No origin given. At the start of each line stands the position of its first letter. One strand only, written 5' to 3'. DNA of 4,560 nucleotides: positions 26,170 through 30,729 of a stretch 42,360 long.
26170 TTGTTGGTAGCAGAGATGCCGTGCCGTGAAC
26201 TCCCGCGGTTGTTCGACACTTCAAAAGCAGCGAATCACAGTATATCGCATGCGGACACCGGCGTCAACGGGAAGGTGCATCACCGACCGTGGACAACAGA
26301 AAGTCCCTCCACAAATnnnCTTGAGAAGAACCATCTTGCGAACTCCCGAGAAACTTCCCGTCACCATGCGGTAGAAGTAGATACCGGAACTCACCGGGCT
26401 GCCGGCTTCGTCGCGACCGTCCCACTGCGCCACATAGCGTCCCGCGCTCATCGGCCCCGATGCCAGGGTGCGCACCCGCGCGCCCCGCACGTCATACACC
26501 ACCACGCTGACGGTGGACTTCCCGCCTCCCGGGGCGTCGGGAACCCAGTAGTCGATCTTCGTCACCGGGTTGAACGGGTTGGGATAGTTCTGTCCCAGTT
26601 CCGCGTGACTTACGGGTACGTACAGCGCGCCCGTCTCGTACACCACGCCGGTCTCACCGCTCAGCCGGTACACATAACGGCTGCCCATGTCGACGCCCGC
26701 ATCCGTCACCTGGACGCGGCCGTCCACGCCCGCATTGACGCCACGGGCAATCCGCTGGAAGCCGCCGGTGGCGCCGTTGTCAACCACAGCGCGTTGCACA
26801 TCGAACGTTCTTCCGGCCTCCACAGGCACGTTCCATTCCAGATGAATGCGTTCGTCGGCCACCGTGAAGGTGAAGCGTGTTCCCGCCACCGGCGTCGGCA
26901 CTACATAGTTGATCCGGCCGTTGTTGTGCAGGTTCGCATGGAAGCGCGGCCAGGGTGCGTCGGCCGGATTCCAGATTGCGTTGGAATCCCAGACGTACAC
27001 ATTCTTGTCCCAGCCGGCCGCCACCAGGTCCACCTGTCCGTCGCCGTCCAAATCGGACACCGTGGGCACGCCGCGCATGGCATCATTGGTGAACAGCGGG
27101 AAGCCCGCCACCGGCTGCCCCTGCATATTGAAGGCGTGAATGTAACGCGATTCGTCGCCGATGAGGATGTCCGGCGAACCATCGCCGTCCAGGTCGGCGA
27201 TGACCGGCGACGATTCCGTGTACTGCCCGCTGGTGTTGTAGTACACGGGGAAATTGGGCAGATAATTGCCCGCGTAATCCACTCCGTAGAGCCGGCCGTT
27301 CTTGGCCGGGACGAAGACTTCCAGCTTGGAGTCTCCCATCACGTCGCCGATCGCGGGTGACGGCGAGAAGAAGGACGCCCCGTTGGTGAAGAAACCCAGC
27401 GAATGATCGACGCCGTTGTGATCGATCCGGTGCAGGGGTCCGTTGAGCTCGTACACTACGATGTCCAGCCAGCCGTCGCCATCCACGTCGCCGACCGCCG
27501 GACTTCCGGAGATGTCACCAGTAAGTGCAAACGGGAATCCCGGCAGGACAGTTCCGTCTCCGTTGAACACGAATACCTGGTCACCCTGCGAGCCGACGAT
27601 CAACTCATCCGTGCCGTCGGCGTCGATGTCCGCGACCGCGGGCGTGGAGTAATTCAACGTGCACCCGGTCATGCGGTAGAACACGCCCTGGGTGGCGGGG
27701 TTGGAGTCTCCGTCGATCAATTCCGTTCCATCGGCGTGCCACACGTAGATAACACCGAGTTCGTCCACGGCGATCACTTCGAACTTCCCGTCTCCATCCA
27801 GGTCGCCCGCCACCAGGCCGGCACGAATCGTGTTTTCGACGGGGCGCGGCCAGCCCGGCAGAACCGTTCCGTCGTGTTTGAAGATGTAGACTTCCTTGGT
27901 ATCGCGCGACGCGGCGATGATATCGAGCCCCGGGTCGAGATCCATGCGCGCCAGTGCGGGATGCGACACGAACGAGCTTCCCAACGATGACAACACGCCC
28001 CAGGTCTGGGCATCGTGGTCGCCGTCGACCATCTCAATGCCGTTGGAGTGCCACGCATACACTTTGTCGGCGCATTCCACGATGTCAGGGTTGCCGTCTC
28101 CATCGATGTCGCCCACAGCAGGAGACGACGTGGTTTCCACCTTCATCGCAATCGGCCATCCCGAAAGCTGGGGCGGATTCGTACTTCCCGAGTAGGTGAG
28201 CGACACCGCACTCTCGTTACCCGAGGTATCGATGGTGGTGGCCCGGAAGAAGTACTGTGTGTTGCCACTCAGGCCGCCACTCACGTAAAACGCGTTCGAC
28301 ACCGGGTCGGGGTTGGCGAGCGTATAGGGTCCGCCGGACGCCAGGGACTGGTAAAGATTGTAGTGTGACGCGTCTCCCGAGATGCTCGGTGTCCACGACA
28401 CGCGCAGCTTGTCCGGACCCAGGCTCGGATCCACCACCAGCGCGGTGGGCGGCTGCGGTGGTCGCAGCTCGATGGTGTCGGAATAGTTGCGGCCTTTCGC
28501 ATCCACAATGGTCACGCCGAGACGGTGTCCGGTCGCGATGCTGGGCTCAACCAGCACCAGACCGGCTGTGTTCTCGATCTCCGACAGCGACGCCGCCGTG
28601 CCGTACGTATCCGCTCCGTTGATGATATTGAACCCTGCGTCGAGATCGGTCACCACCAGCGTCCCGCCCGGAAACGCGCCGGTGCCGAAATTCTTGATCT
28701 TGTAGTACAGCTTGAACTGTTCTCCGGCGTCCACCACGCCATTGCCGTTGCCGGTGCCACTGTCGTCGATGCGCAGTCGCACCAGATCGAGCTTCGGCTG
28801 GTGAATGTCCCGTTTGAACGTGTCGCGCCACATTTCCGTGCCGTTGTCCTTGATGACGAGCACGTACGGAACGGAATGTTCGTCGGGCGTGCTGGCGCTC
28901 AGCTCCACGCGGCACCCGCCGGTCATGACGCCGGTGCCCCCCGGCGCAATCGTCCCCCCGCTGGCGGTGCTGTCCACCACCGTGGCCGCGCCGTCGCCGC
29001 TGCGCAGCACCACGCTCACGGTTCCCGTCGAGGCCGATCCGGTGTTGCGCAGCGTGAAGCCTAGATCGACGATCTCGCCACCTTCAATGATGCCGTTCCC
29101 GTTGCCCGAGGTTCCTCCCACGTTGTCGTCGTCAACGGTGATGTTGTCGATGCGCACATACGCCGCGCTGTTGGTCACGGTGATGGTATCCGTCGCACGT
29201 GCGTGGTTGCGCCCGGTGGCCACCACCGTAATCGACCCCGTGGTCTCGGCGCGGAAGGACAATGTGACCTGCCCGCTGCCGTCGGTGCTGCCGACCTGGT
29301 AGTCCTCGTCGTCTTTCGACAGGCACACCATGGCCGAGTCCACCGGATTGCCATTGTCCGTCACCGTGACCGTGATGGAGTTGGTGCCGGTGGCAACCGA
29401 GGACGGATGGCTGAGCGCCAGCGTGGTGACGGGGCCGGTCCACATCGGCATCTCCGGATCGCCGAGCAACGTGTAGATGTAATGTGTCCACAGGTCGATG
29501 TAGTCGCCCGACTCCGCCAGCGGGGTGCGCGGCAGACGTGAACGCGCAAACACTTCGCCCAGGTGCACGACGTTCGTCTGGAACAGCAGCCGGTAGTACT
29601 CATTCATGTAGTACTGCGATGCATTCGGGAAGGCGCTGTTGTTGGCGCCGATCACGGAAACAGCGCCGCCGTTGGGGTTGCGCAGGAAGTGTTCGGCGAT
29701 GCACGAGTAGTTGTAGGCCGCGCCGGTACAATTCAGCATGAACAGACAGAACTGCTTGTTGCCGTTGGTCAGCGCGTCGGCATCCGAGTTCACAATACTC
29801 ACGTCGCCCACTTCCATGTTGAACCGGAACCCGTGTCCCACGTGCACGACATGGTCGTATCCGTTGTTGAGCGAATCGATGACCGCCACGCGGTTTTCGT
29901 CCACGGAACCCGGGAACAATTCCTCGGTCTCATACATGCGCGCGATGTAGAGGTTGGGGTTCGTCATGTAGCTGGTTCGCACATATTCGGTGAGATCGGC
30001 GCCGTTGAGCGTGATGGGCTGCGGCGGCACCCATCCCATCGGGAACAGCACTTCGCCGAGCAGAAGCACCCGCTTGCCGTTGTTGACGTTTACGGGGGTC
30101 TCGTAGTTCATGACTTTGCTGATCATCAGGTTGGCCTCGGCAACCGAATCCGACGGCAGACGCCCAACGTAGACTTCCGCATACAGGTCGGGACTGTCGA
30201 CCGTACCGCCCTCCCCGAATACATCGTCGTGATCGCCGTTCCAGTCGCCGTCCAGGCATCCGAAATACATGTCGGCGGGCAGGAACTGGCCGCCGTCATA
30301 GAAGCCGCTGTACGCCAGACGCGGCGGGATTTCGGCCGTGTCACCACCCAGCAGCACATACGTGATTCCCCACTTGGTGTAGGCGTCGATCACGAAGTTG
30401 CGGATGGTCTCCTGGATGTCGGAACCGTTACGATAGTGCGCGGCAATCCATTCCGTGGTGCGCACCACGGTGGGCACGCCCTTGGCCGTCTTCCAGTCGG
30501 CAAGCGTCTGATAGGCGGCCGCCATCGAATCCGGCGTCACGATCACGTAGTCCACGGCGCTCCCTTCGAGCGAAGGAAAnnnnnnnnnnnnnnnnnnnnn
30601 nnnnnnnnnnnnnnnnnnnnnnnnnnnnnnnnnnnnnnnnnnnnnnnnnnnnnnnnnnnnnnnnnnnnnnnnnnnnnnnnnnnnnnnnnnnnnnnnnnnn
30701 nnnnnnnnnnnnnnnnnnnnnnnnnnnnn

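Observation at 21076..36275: Tandem array of three ~5-kb paralogues: gingipain-like C25 protease fused to an FG-GAP propeller and a T9SS-type sorting domain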

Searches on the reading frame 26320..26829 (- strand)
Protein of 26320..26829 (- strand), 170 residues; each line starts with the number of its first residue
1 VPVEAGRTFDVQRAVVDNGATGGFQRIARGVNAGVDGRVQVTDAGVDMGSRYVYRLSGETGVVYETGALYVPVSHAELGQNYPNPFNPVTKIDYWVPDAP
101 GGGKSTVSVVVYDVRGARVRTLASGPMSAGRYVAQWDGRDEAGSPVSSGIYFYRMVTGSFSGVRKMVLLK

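Call 35: search_protein_families(library=pfam, proteins=[window:26320-26829:-], max_evalue=10)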
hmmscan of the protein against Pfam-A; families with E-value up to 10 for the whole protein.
window:26320-26829:- (170 aa): 3 families
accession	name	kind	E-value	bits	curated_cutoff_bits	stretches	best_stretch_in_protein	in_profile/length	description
PF13860.13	FlgD_ig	-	1.1e-11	44.9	27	1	105-156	23-74/79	FlgD Ig-like domain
PF18962.6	Por_Secre_tail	-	0.00026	21.6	27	1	82-167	2-74/75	Secretion system C-terminal sorting domain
PF13585.12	CHU_C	-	0.005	17.4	27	1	108-155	30-70/86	CHU_C Type IX secretion signal domain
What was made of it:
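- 26320..26562 (-): B: T9SS type-A C-terminal sorting domain (aa 1569-1649). FlgD_ig E 1e-11 and Por_Secre_tail E 2.6e-4 (call 35).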

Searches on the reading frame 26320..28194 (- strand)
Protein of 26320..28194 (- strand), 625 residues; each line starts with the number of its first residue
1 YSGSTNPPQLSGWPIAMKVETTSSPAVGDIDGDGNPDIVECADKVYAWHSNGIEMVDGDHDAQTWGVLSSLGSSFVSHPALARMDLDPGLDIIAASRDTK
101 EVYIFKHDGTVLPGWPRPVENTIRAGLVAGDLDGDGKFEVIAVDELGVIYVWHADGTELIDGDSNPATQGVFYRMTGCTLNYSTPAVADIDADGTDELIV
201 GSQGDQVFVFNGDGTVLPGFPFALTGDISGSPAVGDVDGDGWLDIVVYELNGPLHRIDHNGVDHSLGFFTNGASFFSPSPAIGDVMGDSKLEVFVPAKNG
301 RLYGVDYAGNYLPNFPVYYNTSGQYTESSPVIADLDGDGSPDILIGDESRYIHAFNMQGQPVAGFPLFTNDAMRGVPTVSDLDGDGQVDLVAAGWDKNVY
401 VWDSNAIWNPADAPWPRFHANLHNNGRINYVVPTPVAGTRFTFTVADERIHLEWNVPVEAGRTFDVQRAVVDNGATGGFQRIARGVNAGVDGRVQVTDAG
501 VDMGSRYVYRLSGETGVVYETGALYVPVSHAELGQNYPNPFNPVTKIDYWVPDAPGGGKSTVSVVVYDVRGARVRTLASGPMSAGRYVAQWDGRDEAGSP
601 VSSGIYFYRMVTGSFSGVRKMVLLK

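Call 60: predict_structure(alignment_id=A5)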
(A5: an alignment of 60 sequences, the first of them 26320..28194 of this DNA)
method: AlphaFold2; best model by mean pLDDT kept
length: 625 residues; sequences in the alignment: 60
mean_pLDDT: 91.3   pTM: 0.73
mean pLDDT of the five models: 91.3, 88.8, 88.3, 87.0, 87.0
residues with pLDDT >= 90: 476; 70-90: 127; 50-70: 18; < 50: 4
segments of 3 or more residues with pLDDT < 50: 1-3
pLDDT, mean of each block of 10 residues (from residue 1): 72 95 94 90 97 94 92 96 89 98 97 97 96 91 97 96 91 94 96 91 94 94 94 96 95 95 95 83 93 95 97 96 90 94 95 96 95 95 92 97 92 92 89 60 89 87 91 78 93 94 91 78 86 79 82 85 95 95 90 92 92 94 80
secondary structure, 60 per line:
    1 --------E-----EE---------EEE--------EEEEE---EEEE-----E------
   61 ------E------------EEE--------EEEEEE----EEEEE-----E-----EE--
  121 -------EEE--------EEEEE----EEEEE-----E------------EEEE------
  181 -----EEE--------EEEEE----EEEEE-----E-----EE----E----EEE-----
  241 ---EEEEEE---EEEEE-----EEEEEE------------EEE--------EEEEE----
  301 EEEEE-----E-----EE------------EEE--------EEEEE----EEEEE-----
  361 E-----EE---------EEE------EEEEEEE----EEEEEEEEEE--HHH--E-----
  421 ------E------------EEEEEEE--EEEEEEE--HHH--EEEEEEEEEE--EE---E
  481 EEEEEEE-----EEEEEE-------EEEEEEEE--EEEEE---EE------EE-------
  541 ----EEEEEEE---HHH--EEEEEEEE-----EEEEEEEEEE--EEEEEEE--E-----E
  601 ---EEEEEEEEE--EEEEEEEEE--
elements in order: E26-28 E37-41 E45-48 E80-82 E91-96 E101-105 E128-130 E139-143 E148-152 E171-174 E186-188 E197-201 E206-210 E233-235 E244-249 E253-257 E263-268 E281-283 E292-296 E301-305 E331-333 E342-346 E351-355 E378-380 E387-393 E398-407 E440-446 E449-455 E463-472 E480-487 E493-498 E506-513 E516-520 E545-551 E560-567 E573-582 E585-591 E604-612 E615-623
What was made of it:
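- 26965..28161 (-): B: eight-bladed FG-GAP beta-propeller (aa 1036-1434); six blades carry DxDxDG calcium-loop motifs. Model with pLDDT 91.3 and eight strand groups (call 60).
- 26635..26877 (-): B: beta-sandwich between propeller and C-terminal domain (aa 1464-1544), FN3-like. Seven strands in the model (call 60).
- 26320..26562 (-): Seven-strand sandwich in the model (call 60).
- On T9SS cargo with type-A C-terminal domain: The model shows a seven-strand sandwich (call 60).
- The model shows a seven-strand sandwich at the extreme C-terminus (call 60).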

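Call 64: fold_search(model_id=the predicted structure, library=pdb)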
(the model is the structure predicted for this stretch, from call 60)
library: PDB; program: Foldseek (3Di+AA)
matches with E <= 10: 1865; with E <= 0.001: 347
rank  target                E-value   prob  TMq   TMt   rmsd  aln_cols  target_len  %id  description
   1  6voa_B                7.2e-13  1.00  0.37  0.37  24.9       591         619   13  Cryo-EM structure of the BBSome-ARL6 complex (released 2020-06-24)
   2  6vbu_7                5.8e-12  1.00  0.37  0.34  25.9       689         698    9  Structure of the bovine BBSome complex (released 2020-01-29)
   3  6vnw_C                7.4e-12  1.00  0.37  0.35  26.6       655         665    9  Cryo-EM structure of apo-BBSome (released 2020-07-01)
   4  6voa_C                7.7e-12  1.00  0.37  0.35  26.2       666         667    9  Cryo-EM structure of the BBSome-ARL6 complex (released 2020-06-24)
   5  6vbv_7                1.9e-11  1.00  0.37  0.33  26.2       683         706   10  Structure of the bovine BBSome:ARL6:GTP complex (released 2020-01-29)
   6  6mlt                  4.8e-11  1.00  0.46  0.47  13.5       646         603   13  Crystal structure of the V. cholerae biofilm matrix protein Bap1 (released 2019-08-28)
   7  9v6e_B                3.2e-10  1.00  0.38  0.59   6.2       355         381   15  Cryo-EM structure of human full length KICSTOR complex (state 1) (released 2025-11-12)
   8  9v80_B                7.9e-10  1.00  0.38  0.59   5.6       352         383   16  Cryo-EM structure of KICSTOR CCC complex (state 4) (released 2025-11-12)
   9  9van_B                8.6e-10  1.00  0.38  0.59   6.1       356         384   15  Cryo-EM structure of human full length KICSTOR complex (state 2) (released 2025-11-12)
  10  9v9n_B                1.7e-09  1.00  0.37  0.58   6.6       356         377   16  Cryo-EM structure of KICSTOR CCC complex (state 5) (released 2025-11-12)
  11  9oz1_A                2.0e-09  1.00  0.22  0.18  32.7       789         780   10  Cryo-EM structure of chicken ROS1 in apo-state. Cryo-EM refinement is focused on the "leg" region of chicken ROS1. (released 2026-02-25)
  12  9v86_B                2.2e-09  1.00  0.38  0.58   6.4       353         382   16  Cryo-EM structure of KICSTOR CCC complex (state 3) (released 2025-11-12)
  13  9o5a_G                3.0e-09  1.00  0.37  0.56   6.7       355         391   15  The KICSTOR-GATOR1 complex (released 2026-02-18)
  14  8f5o_C                7.0e-09  1.00  0.33  0.19  23.9       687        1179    9  Structure of Leishmania tarentolae IFT-A (state 1) (released 2022-12-21)
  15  8j07_d2               8.1e-09  1.00  0.21  0.16  28.1       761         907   12  96nm repeat of human respiratory doublet microtubule and associated axonemal complexes (released 2023-07-26)
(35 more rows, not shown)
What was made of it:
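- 26965..28161 (-): Foldseek matches to BBS2/7, V. cholerae Bap1 (6mlt) and chains of the KICSTOR complex (call 64).
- On FG-GAP / VCBS beta-propeller: The eight-blade model has pLDDT 91.3 (call 60), and its Foldseek neighbours are propellers (call 64).
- Its structural neighbours include the V. cholerae biofilm matrix protein Bap1 (call 64). The structural neighbour Bap1 is a biofilm matrix protein (call 64).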

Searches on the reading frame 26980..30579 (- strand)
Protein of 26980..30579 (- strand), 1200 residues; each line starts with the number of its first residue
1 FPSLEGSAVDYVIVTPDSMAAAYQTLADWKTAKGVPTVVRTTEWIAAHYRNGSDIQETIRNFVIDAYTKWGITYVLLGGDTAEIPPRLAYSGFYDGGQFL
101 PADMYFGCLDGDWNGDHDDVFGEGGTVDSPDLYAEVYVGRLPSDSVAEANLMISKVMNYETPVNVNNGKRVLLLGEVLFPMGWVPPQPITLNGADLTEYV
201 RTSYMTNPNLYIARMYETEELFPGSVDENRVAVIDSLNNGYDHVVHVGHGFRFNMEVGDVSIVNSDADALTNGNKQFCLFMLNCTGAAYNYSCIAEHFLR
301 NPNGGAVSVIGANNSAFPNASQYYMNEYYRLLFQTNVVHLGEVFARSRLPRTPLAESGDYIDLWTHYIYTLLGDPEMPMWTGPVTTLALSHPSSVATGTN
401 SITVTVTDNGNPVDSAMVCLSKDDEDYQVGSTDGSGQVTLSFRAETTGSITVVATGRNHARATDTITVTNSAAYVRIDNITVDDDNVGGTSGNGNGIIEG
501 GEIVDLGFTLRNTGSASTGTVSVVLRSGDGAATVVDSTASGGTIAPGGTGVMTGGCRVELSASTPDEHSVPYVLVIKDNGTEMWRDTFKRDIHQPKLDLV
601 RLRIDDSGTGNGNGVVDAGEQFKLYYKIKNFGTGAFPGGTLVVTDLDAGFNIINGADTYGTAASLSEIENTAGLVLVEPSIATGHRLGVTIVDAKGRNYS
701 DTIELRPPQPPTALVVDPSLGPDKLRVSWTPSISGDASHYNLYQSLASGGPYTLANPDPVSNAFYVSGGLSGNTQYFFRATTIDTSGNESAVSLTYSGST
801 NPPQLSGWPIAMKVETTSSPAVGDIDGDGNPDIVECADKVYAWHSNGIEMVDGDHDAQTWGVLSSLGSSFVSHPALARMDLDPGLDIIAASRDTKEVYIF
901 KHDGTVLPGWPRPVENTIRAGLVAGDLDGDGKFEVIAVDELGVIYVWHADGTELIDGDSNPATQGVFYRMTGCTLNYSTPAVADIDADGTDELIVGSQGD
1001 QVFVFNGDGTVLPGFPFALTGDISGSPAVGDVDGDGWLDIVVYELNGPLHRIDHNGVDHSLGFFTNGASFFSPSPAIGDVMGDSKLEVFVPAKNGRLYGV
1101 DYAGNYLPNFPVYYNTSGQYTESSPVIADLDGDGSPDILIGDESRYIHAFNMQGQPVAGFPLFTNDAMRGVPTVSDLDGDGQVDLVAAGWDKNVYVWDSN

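Call 81: search_protein_representatives(protein=window:26980-30579:-)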
Query: 1200 residues. Proteins with E-value up to 0.001 (for the whole library): 24377; up to 1e-10: 13174; up to 1e-30: 2880. The best 150 are listed.
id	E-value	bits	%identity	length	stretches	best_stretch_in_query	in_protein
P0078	0.0e+00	1404.9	53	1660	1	2-1198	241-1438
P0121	0.0e+00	1242.7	53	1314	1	2-1079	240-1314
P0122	0.0e+00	1152.4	50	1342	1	2-1080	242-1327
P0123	0.0e+00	1066.3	45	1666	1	2-1198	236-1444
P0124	0.0e+00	1025.8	43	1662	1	2-1198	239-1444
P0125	6.2e-282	955.0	43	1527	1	1-1198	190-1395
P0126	1.3e-276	937.3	49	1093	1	244-1198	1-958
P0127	8.2e-264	894.9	42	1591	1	2-1198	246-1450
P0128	4.0e-260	882.7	42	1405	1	10-1198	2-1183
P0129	5.5e-257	872.3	42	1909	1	2-1198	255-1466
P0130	1.1e-254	864.7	41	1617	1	2-1198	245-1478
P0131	2.3e-247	840.4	38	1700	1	2-1198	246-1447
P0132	2.2e-242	823.9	40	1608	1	2-1197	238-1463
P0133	3.6e-240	816.6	40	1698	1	2-1198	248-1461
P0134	1.5e-238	811.2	37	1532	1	2-1198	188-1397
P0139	3.3e-230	783.6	38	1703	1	2-1198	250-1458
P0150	1.5e-217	741.7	38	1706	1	2-1198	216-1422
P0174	5.5e-193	660.3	35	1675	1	2-1198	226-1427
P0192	2.5e-168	578.6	34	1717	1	2-1198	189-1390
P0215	9.7e-147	507.1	34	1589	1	1-1199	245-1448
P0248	7.1e-126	438.0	31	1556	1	1-1196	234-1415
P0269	3.0e-117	409.4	32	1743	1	2-1187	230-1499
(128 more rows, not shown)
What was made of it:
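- More than 100 clusters at 50% identity share the C25-to-propeller layout (call 81).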

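Call 82: list_cluster_members(proteins=[P0123, P0127, P0131, P0139, P0150, P0174, P0192, P0215, P0248, P0269])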
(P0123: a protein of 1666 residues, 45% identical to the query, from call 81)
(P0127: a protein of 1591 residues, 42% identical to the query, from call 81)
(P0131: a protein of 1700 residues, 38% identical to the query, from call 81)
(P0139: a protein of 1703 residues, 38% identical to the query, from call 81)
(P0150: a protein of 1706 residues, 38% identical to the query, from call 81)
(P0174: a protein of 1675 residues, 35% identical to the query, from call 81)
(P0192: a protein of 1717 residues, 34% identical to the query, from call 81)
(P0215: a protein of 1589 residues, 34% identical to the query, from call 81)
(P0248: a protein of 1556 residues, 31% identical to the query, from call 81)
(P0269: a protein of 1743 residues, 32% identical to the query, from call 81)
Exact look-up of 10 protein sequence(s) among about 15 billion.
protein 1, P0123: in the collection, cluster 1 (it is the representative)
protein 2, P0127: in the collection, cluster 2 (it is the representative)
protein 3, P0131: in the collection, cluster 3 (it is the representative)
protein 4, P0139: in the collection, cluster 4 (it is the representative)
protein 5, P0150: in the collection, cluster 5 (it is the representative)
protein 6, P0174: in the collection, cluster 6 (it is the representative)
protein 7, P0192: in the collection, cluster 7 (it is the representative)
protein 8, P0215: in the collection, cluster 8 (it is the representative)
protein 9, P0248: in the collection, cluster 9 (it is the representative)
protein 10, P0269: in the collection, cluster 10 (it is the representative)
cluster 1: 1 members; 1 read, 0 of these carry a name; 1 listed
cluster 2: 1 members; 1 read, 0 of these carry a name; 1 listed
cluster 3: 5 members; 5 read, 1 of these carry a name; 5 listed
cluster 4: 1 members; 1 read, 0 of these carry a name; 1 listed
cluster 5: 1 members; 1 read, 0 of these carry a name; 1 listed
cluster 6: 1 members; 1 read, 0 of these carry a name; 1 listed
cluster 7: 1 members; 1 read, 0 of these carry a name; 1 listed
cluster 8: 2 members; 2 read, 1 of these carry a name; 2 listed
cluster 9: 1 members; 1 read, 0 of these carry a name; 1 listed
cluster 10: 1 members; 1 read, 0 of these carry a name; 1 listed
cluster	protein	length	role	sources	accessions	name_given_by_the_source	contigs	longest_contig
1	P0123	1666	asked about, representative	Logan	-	-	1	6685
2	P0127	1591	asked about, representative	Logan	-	-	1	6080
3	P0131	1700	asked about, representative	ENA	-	-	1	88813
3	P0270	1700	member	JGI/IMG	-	hypothetical protein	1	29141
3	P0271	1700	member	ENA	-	-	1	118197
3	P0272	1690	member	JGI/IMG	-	-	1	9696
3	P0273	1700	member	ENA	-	-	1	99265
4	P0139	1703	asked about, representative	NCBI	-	-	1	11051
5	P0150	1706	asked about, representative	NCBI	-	-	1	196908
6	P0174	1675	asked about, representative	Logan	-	-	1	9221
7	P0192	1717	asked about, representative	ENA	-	-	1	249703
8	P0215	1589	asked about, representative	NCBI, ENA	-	-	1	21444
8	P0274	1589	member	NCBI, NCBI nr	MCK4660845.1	MAG: VCBS repeat-containing protein [Phycisphaerae bacterium] | VCBS repeat-containing protein [Phycisphaerae bacterium]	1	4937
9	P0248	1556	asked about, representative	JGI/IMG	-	-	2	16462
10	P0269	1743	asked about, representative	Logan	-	-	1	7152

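Call 83: search_protein_families(library=pfam, proteins=[P0131, P0150, P0192, P0215, P0248], max_evalue=0.00001)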
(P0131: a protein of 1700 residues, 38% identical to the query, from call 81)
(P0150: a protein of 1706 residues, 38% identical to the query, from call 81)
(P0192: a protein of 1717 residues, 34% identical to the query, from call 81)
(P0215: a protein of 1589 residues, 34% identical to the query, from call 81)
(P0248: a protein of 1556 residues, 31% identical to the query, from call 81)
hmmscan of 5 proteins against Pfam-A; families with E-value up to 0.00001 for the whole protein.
P0131 (1700 aa): 7 families
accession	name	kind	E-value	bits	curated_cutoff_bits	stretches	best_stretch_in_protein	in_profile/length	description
PF01364.23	Peptidase_C25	-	2.7e-67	228.1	23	1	255-627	1-373/374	Peptidase family C25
PF13517.12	FG-GAP_3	-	1.7e-31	109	26.9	3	1329-1388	1-60/61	FG-GAP-like repeat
PF01839.29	FG-GAP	-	3.7e-13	49.5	22.1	0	1324-1345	4-25/37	FG-GAP repeat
PF25292.1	Beta-prop_CGLA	-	1.6e-07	31.6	26.8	0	1232-1304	38-106/316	Lambda-carrageenase beta-propeller domain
PF08126.16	Propeptide_C25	-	7.1e-07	29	22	1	59-197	42-179/205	Propeptide_C25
PF14783.12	BBS2_Mid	-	1e-06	29.3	27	0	1229-1256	3-30/108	Ciliary BBSome complex subunit 2, middle region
PF13570.13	Beta-prop_ACSF4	-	3.1e-06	27.3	133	0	1133-1362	102-299/329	Beta-alanine-activating enzyme, beta-propeller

P0150 (1706 aa): 4 families
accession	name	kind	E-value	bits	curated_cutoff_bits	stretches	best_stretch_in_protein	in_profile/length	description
PF01364.23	Peptidase_C25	-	5.4e-68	230.4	23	1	225-594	1-372/374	Peptidase family C25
PF13517.12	FG-GAP_3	-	2e-31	108.8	26.9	4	1097-1156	1-60/61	FG-GAP-like repeat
PF01839.29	FG-GAP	-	3.8e-15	55.8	22.1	0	1298-1324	2-35/37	FG-GAP repeat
PF13860.13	FlgD_ig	-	2.9e-08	34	27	1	1639-1691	21-73/79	FlgD Ig-like domain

P0192 (1717 aa): 5 families
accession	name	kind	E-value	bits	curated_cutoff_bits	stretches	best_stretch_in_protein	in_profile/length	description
PF01364.23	Peptidase_C25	-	2.3e-59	202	23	1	198-568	1-373/374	Peptidase family C25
PF13517.12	FG-GAP_3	-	9.1e-26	90.7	26.9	2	1063-1125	1-60/61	FG-GAP-like repeat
PF13860.13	FlgD_ig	-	3.7e-11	43.3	27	1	1646-1703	20-77/79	FlgD Ig-like domain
PF01839.29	FG-GAP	-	9.8e-11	41.7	22.1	0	1164-1192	3-37/37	FG-GAP repeat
PF25292.1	Beta-prop_CGLA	-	2.5e-07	30.9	26.8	0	1170-1197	37-64/316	Lambda-carrageenase beta-propeller domain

P0215 (1589 aa): 5 families
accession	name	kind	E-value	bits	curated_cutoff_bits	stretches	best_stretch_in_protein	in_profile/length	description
PF01364.23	Peptidase_C25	-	2.7e-56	191.9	23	1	255-603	1-374/374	Peptidase family C25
PF13517.12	FG-GAP_3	-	6.1e-33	113.7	26.9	4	1185-1245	1-61/61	FG-GAP-like repeat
PF01839.29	FG-GAP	-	1e-20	73.6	22.1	0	1181-1207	5-37/37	FG-GAP repeat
PF13620.12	CarboxypepD_reg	-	6.9e-11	42.8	32.3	0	1479-1528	3-53/82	Carboxypeptidase regulatory-like domain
PF25292.1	Beta-prop_CGLA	-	9.8e-09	35.5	26.8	0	1050-1104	20-74/316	Lambda-carrageenase beta-propeller domain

P0248 (1556 aa): 9 families
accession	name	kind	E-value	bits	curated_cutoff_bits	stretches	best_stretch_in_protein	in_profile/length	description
PF01364.23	Peptidase_C25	-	1.9e-63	215.4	23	1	244-593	1-373/374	Peptidase family C25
PF13517.12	FG-GAP_3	-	6.5e-20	71.9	26.9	2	1247-1314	1-61/61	FG-GAP-like repeat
PF01839.29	FG-GAP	-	2.6e-11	43.6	22.1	0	1390-1408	4-22/37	FG-GAP repeat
PF08126.16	Propeptide_C25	-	1.7e-10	40.8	22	1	24-177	25-178/205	Propeptide_C25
PF25292.1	Beta-prop_CGLA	-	1.1e-08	35.3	26.8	0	1026-1054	36-64/316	Lambda-carrageenase beta-propeller domain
PF13860.13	FlgD_ig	-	8.3e-08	32.5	27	1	1487-1540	23-76/79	FlgD Ig-like domain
PF14783.12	BBS2_Mid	-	3.5e-07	30.7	27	0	1392-1421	3-32/108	Ciliary BBSome complex subunit 2, middle region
PF13570.13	Beta-prop_ACSF4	-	1.7e-06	28.1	133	0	1343-1420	175-245/329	Beta-alanine-activating enzyme, beta-propeller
PF00041.27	fn3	-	7e-06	26.6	25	0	917-1001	4-82/84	Fibronectin type III domain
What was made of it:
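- On Peptidase family C25 (gingipain family, clan CD): Distant full-length relatives P0131 and P0248 score PF08126 at E 7e-7 and 2e-10 in the same position (call 83).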
